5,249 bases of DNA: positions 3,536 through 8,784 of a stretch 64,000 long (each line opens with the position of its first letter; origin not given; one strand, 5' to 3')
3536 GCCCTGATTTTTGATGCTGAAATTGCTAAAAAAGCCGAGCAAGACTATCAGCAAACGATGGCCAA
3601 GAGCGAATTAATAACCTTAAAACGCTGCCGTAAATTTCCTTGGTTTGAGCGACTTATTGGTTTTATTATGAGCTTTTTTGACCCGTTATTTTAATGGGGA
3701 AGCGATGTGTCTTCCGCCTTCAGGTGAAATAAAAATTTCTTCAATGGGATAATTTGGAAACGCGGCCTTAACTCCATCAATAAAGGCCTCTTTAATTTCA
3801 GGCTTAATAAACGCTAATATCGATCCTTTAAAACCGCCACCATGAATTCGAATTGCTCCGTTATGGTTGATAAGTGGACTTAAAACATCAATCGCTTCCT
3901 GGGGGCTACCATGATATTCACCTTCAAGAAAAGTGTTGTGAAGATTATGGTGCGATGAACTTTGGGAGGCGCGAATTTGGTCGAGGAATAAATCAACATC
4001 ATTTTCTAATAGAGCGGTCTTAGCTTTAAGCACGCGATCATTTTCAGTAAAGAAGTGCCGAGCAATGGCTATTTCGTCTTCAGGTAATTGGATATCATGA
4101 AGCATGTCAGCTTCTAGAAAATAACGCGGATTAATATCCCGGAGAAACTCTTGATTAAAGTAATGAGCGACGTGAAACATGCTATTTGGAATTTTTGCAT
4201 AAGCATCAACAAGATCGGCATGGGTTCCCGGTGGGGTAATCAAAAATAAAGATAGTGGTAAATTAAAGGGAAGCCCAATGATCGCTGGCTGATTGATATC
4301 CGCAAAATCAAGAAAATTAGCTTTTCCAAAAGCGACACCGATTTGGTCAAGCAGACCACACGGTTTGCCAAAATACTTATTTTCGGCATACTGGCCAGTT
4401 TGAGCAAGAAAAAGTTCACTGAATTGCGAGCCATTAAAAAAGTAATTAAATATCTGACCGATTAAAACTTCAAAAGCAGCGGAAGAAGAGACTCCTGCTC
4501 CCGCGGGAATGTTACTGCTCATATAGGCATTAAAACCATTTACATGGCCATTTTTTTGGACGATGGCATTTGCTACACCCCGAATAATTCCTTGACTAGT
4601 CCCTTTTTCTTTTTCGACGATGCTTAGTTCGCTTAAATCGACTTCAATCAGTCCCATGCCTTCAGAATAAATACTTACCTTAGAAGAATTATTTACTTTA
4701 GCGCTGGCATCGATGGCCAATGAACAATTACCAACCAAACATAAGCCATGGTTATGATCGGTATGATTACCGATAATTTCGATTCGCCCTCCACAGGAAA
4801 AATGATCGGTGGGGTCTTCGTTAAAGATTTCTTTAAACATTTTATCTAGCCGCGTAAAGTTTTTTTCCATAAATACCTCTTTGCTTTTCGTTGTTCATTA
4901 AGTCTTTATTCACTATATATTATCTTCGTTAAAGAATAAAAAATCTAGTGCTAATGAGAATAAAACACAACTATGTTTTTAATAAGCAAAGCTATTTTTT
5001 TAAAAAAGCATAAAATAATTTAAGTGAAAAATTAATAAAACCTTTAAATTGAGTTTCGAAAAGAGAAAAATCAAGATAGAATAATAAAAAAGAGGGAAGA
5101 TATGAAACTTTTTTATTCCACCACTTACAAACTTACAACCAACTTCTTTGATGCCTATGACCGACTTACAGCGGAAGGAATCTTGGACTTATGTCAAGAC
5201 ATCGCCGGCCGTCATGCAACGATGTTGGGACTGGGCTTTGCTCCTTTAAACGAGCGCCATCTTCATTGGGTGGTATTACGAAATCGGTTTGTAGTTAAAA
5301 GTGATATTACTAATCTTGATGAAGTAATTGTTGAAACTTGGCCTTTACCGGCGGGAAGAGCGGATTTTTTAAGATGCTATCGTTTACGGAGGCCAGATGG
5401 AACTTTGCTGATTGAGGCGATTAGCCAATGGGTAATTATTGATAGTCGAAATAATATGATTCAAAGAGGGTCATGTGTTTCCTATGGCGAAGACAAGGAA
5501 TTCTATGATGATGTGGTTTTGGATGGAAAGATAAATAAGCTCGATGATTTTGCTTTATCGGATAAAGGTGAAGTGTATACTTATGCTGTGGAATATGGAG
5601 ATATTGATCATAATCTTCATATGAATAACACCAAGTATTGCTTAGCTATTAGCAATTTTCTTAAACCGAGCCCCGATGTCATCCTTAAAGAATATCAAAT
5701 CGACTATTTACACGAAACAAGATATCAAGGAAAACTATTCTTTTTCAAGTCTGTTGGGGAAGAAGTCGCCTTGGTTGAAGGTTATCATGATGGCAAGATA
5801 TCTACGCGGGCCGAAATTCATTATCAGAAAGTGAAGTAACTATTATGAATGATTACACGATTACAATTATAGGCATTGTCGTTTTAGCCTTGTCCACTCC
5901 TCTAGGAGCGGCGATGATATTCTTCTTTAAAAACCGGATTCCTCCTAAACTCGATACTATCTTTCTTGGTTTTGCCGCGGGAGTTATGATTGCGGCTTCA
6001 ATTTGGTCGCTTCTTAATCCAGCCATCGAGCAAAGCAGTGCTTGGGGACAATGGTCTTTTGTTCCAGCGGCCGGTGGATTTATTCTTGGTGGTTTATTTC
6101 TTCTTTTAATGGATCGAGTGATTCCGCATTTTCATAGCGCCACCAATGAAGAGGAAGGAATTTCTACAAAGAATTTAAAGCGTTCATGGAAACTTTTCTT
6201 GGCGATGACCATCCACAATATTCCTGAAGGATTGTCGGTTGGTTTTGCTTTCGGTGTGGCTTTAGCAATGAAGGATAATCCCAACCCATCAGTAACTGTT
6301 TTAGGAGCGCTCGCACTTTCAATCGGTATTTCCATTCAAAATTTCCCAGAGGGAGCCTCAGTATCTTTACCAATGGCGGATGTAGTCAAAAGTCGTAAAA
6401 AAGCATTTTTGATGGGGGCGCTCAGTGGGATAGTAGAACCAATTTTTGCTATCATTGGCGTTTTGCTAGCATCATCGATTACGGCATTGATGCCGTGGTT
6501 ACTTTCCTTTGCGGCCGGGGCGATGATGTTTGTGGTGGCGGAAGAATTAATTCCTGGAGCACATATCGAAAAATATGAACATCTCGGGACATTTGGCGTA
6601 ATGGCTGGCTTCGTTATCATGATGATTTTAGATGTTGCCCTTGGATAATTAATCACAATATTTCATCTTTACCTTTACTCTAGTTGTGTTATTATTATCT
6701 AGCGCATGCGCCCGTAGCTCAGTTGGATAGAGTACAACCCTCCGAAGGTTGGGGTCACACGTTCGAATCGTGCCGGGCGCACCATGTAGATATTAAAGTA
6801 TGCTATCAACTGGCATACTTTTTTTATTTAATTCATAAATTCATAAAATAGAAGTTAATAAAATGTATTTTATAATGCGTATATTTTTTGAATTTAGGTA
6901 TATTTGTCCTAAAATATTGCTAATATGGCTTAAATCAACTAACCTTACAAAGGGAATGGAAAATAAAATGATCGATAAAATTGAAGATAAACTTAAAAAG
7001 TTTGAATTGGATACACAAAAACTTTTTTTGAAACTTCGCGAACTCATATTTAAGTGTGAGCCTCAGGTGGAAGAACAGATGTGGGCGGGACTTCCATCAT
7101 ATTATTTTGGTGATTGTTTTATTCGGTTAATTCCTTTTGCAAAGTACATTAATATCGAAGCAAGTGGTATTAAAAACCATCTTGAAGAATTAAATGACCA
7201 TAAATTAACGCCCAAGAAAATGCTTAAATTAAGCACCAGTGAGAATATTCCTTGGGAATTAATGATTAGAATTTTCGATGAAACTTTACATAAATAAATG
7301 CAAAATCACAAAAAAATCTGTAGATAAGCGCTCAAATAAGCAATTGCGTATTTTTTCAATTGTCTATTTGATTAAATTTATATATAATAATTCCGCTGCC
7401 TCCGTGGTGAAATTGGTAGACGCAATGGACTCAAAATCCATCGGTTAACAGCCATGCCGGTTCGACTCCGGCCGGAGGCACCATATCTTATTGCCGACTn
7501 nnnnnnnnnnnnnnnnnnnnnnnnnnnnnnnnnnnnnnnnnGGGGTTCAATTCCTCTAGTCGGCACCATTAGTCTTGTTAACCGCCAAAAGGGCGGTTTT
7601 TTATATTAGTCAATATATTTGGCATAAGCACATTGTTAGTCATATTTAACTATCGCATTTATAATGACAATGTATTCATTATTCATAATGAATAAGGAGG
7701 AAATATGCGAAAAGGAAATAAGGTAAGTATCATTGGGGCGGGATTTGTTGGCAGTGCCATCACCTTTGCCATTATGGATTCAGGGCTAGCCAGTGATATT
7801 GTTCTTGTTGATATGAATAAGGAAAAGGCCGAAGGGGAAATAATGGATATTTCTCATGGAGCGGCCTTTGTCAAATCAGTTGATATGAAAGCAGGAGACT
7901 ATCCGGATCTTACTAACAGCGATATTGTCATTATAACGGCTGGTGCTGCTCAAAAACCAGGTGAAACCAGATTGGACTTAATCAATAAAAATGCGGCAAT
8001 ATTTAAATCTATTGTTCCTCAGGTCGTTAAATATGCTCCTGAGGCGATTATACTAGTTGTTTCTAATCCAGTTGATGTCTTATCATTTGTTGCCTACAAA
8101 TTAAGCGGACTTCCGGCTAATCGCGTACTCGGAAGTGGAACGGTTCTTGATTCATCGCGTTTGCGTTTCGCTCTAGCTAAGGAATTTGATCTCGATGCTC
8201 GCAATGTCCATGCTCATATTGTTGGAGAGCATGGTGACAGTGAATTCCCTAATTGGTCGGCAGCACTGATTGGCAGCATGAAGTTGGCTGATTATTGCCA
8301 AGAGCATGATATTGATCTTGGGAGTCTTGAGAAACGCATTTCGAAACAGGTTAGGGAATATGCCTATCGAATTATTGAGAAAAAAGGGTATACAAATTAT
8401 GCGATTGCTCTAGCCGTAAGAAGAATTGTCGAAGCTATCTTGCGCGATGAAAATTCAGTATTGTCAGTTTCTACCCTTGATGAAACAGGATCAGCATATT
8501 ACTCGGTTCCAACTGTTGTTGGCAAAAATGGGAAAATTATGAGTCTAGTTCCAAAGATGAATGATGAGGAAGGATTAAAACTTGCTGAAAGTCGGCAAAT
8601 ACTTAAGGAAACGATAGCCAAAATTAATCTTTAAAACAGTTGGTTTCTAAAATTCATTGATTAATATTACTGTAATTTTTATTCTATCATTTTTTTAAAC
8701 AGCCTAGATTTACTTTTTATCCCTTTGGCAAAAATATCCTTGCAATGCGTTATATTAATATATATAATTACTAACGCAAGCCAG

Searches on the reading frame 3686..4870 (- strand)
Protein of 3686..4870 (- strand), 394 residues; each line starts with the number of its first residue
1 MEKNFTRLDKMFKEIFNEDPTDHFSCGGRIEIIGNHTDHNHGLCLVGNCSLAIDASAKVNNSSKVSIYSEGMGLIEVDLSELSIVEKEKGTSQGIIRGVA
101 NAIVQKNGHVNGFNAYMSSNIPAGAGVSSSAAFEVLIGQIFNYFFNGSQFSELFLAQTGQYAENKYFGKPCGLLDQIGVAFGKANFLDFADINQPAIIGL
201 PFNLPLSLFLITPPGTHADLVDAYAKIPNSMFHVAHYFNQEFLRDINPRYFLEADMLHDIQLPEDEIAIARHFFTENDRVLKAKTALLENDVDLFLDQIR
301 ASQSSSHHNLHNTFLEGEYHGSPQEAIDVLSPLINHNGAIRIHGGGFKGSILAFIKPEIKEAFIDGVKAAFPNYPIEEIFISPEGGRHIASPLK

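Call 52: find_encoding_contigs(protein=window:3686-4870:-, flank=10000, max_places=10)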
Protein window:3686-4870:- (394 aa): 19 contigs read that carry it; 10 places shown.
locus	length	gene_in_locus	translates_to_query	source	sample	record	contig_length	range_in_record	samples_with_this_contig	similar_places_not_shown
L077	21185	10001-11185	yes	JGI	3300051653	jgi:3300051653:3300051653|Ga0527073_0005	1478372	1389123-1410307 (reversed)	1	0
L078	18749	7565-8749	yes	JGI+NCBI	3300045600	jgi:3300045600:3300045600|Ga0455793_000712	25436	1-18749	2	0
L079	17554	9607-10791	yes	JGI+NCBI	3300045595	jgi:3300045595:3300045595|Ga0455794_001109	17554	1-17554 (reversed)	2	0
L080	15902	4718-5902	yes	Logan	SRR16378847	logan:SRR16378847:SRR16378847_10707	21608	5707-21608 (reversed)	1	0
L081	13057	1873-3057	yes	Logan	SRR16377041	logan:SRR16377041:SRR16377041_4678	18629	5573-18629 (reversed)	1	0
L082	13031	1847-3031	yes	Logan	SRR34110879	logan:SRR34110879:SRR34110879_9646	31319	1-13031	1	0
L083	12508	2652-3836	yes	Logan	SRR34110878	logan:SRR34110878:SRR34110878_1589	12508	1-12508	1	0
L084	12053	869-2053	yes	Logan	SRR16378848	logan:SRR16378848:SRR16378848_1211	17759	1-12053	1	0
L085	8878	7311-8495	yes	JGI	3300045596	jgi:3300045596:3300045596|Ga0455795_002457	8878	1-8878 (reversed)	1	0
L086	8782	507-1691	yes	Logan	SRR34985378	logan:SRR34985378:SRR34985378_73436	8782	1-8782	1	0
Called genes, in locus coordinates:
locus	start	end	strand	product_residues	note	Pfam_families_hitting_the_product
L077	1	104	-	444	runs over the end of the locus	PF02878:PGM_PMM_I, PF02879:PGM_PMM_II, PF02880:PGM_PMM_III, PF00408:PGM_PMM_IV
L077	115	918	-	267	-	PF02457:DAC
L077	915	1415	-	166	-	PF04608:PgpA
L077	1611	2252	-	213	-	PF13489:Methyltransf_23, PF01728:FtsJ, PF01739:CheR (faint), PF02353:CMAS (weak), PF13847:Methyltransf_31, PF08241:Methyltransf_11, PF08242:Methyltransf_12, PF13649:Methyltransf_25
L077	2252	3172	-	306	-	-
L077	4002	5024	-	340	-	-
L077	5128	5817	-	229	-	PF13350:Y_phosphatase3, PF22741:PTP-NADK (weak), PF00102:Y_phosphatase (weak), PF22784:PTP-SAK, PF22785:Tc-R-P (weak), PF00782:DSPc (weak)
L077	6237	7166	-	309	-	PF00056:Ldh_1_N, PF02866:Ldh_1_C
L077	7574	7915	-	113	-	PF08818:DUF1801 (faint)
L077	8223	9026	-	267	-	PF02535:Zip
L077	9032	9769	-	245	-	PF01643:Acyl-ACP_TE, PF20791:Acyl-ACP_TE_C (weak)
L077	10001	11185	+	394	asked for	PF10509:GalKase_gal_bdg, PF00288:GHMP_kinases_N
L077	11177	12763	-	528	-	PF13396:PLDc_N, PF13091:PLDc_2, PF00614:PLDc (weak), PF13091:PLDc_2, PF00614:PLDc (weak)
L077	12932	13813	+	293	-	PF00491:Arginase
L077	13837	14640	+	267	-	PF02675:AdoMet_dc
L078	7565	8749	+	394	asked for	PF10509:GalKase_gal_bdg, PF00288:GHMP_kinases_N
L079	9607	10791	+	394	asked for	PF10509:GalKase_gal_bdg, PF00288:GHMP_kinases_N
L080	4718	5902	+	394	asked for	PF10509:GalKase_gal_bdg, PF00288:GHMP_kinases_N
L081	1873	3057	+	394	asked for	PF10509:GalKase_gal_bdg, PF00288:GHMP_kinases_N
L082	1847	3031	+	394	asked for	PF10509:GalKase_gal_bdg, PF00288:GHMP_kinases_N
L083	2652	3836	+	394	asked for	PF10509:GalKase_gal_bdg, PF00288:GHMP_kinases_N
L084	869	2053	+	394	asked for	PF10509:GalKase_gal_bdg, PF00288:GHMP_kinases_N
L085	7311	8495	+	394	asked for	PF10509:GalKase_gal_bdg, PF00288:GHMP_kinases_N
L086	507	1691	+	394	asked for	PF10509:GalKase_gal_bdg, PF00288:GHMP_kinases_N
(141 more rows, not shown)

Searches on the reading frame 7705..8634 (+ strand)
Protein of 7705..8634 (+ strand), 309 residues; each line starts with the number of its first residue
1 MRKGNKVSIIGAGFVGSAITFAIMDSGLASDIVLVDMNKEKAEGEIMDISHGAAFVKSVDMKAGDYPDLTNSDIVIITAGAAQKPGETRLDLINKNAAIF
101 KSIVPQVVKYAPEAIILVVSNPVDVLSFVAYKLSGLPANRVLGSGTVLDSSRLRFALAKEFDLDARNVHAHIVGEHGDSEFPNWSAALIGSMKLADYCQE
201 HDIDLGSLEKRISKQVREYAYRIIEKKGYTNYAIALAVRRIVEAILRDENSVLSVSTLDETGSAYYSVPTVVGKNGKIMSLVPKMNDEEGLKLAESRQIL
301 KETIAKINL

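Call 21: find_encoding_contigs(protein=window:7705-8634:+, flank=10000, max_places=10)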
Protein window:7705-8634:+ (309 aa): 1 contig read that carries it; 1 place shown.
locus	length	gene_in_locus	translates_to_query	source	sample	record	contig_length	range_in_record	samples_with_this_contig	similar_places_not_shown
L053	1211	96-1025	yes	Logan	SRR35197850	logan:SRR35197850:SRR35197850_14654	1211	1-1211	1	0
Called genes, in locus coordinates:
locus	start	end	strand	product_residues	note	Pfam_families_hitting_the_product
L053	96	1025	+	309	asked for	PF00056:Ldh_1_N, PF02866:Ldh_1_C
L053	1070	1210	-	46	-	?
